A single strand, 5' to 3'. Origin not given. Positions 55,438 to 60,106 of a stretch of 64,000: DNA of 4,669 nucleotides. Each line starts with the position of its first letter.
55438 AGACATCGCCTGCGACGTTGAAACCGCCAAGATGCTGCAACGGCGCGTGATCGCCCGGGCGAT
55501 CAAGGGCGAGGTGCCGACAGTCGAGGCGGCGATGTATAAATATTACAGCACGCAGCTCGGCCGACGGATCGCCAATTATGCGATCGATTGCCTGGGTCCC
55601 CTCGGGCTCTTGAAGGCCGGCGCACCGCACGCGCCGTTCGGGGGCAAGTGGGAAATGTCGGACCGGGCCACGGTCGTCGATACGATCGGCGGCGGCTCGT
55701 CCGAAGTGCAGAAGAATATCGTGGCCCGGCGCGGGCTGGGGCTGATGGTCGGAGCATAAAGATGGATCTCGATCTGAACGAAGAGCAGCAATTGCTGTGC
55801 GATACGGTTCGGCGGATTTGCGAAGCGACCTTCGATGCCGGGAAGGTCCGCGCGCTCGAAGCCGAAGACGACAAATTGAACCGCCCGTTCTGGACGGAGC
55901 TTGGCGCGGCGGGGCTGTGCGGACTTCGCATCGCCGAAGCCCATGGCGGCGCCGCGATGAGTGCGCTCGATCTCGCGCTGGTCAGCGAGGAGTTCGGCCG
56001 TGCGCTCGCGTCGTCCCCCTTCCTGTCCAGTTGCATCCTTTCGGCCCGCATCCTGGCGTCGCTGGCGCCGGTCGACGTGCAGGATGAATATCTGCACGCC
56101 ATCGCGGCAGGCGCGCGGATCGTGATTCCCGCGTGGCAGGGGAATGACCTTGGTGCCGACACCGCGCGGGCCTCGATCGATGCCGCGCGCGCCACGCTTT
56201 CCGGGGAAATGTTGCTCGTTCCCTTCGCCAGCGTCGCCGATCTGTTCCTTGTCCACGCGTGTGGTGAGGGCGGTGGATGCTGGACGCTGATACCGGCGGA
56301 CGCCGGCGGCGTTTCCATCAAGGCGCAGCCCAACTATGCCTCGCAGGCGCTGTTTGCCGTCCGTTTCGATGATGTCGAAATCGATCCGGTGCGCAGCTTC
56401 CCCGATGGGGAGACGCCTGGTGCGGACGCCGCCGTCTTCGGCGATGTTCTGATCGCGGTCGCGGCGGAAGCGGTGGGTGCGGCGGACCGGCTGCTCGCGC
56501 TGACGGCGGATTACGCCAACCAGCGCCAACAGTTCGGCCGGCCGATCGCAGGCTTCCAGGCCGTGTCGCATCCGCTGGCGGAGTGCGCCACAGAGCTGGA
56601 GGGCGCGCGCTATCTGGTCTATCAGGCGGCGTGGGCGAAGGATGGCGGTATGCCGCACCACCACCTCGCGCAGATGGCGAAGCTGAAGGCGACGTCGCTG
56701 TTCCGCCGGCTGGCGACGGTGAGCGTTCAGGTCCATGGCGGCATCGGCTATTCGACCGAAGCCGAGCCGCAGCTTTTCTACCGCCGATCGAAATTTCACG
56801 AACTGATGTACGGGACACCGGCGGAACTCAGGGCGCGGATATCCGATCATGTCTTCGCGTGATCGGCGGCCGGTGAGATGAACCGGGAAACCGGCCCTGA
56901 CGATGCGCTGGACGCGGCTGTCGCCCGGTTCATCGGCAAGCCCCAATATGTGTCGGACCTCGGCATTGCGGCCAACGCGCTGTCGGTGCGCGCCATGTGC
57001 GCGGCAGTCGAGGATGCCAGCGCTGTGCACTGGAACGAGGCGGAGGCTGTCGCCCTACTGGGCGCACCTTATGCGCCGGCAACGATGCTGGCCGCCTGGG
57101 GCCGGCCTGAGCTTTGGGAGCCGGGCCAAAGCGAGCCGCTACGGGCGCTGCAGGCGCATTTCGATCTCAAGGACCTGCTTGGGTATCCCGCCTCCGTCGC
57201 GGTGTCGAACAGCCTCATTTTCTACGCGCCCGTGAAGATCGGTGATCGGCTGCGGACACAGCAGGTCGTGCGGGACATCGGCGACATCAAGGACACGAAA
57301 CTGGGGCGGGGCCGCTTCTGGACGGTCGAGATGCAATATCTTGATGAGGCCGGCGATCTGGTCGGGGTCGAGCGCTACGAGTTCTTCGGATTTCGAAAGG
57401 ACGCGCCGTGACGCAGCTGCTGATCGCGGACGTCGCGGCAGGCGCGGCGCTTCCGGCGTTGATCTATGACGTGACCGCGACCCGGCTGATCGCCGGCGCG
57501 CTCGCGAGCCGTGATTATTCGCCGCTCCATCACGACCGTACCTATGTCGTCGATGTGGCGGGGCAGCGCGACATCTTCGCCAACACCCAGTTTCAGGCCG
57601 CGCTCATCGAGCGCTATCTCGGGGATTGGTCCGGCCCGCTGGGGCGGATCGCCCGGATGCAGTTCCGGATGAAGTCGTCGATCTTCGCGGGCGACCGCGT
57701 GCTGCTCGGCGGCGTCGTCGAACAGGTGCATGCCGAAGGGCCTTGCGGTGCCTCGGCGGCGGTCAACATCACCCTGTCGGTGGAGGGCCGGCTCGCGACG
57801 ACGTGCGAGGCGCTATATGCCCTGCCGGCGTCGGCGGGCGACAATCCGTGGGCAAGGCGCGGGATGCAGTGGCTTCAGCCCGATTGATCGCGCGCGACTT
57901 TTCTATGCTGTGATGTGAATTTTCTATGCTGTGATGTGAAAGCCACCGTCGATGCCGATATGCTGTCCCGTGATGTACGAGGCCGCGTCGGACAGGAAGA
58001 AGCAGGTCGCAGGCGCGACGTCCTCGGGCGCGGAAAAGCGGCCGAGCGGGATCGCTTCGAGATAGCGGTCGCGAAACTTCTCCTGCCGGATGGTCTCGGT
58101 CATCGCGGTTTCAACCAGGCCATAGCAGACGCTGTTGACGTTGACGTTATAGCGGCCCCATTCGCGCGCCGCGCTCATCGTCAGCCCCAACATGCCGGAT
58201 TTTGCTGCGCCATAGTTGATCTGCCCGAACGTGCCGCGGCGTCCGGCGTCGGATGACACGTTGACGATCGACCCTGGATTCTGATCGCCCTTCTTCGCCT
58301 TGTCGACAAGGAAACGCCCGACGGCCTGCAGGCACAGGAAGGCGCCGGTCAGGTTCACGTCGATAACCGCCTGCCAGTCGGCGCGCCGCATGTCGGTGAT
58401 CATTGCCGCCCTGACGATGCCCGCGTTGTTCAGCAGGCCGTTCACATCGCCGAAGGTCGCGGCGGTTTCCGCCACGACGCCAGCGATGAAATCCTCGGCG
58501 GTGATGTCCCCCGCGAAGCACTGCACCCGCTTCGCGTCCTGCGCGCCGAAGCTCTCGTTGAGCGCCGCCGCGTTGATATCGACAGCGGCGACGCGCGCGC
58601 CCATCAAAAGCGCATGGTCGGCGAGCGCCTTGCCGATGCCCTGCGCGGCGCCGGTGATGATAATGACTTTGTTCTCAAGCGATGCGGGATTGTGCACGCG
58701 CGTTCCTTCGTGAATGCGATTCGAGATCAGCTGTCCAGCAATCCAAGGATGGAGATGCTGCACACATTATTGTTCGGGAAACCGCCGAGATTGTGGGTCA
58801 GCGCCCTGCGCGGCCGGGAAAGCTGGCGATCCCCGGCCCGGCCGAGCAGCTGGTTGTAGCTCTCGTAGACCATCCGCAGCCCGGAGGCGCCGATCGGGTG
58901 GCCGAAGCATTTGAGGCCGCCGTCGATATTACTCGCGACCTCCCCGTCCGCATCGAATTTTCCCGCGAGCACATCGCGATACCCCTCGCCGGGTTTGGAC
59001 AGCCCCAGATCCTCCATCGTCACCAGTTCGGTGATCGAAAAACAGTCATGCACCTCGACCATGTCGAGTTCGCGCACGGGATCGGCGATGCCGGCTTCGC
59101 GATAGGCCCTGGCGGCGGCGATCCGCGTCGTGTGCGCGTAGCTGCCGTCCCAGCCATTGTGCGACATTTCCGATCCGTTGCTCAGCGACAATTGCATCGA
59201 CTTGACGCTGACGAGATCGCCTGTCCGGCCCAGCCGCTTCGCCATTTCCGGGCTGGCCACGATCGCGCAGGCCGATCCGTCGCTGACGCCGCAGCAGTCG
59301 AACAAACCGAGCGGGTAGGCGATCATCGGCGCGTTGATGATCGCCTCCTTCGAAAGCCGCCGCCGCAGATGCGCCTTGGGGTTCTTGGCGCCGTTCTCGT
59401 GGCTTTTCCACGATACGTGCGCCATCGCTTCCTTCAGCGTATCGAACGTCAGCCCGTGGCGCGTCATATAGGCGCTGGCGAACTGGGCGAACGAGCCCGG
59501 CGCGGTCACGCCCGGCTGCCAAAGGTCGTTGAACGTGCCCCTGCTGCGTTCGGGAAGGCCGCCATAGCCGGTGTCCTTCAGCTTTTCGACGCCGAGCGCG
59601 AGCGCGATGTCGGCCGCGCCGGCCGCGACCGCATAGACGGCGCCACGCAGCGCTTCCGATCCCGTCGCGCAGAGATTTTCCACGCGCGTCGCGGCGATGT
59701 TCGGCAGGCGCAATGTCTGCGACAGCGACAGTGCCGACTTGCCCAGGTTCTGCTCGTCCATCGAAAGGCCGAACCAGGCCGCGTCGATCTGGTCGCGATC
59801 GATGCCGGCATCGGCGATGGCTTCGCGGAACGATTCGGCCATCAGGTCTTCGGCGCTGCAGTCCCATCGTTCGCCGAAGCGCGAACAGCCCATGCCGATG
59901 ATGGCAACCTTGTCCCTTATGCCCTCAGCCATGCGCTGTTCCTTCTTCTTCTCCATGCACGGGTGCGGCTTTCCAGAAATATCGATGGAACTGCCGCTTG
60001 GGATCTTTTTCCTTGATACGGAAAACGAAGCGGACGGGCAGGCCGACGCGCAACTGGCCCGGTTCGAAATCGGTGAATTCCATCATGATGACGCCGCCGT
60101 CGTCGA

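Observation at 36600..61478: A 15-nt oriented box (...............) marks the start of ten transcription units in the supercluster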

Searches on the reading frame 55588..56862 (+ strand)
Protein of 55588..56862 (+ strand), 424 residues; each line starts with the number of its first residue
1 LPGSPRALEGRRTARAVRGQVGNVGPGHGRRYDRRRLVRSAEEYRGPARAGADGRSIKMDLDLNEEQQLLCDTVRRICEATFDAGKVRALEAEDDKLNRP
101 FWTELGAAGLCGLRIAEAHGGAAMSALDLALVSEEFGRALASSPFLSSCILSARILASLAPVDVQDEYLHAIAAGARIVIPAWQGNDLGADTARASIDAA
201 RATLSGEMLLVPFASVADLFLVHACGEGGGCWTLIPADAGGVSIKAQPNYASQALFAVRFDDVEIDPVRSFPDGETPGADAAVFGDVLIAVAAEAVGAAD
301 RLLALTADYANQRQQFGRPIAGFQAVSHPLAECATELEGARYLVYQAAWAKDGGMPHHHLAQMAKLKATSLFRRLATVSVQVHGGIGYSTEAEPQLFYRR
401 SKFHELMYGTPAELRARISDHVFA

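Call 6: search_protein_families(library=pfam, proteins=[window:55588-56862:+])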
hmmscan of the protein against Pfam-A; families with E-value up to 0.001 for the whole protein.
window:55588-56862:+ (424 aa): 3 families
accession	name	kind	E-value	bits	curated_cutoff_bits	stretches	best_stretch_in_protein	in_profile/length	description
PF00441.29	Acyl-CoA_dh_1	-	4.2e-34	118.3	22.4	1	289-421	16-148/150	Acyl-CoA dehydrogenase, C-terminal domain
PF02771.21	Acyl-CoA_dh_N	-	2.3e-16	60.6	22.9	1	64-175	1-112/113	Acyl-CoA dehydrogenase, N-terminal domain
PF08028.16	Acyl-CoA_dh_2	-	6.2e-12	46.4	22.7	1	290-395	2-117/134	Acyl-CoA dehydrogenase, C-terminal domain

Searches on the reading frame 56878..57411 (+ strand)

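Call 6: search_protein_families(library=pfam, proteins=[window:56878-57411:+])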
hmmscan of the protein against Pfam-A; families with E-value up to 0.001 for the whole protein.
window:56878-57411:+ (177 aa): 1 family
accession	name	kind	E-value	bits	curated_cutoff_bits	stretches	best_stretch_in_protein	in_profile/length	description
PF13452.11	FAS1_DH_region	-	2e-06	28.4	22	1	34-162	16-129/132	FAS1-like, dehydratase domain region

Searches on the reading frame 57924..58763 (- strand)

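Call 7: search_protein_families(library=pfam, proteins=[window:57924-58763:-])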
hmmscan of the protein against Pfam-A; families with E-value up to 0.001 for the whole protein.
window:57924-58763:- (279 aa): 3 families
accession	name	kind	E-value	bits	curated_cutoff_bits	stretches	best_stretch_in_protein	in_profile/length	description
PF13561.12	adh_short_C2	-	2.3e-58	198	27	1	38-276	1-236/236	Enoyl-(Acyl carrier protein) reductase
PF00106.31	adh_short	-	4.4e-51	173.6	26.6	1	32-228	1-193/195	short chain dehydrogenase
PF08659.16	KR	-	7.2e-13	49.3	22.6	1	34-194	3-159/180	KR domain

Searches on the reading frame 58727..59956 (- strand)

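Call 7: search_protein_families(library=pfam, proteins=[window:58727-59956:-])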
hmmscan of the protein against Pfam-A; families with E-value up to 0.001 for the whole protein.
window:58727-59956:- (409 aa): 3 families
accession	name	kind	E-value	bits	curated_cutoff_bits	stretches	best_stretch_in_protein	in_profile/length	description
PF22691.2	Thiolase_C_1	-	1.8e-34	119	28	1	275-401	18-141/144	Thiolase C-terminal domain-like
PF00108.29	Thiolase_N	-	2.3e-17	63.7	26.4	1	19-235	3-258/260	Thiolase, N-terminal domain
PF02803.24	Thiolase_C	-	3.7e-09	36.7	27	1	279-373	26-100/123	Thiolase, C-terminal domain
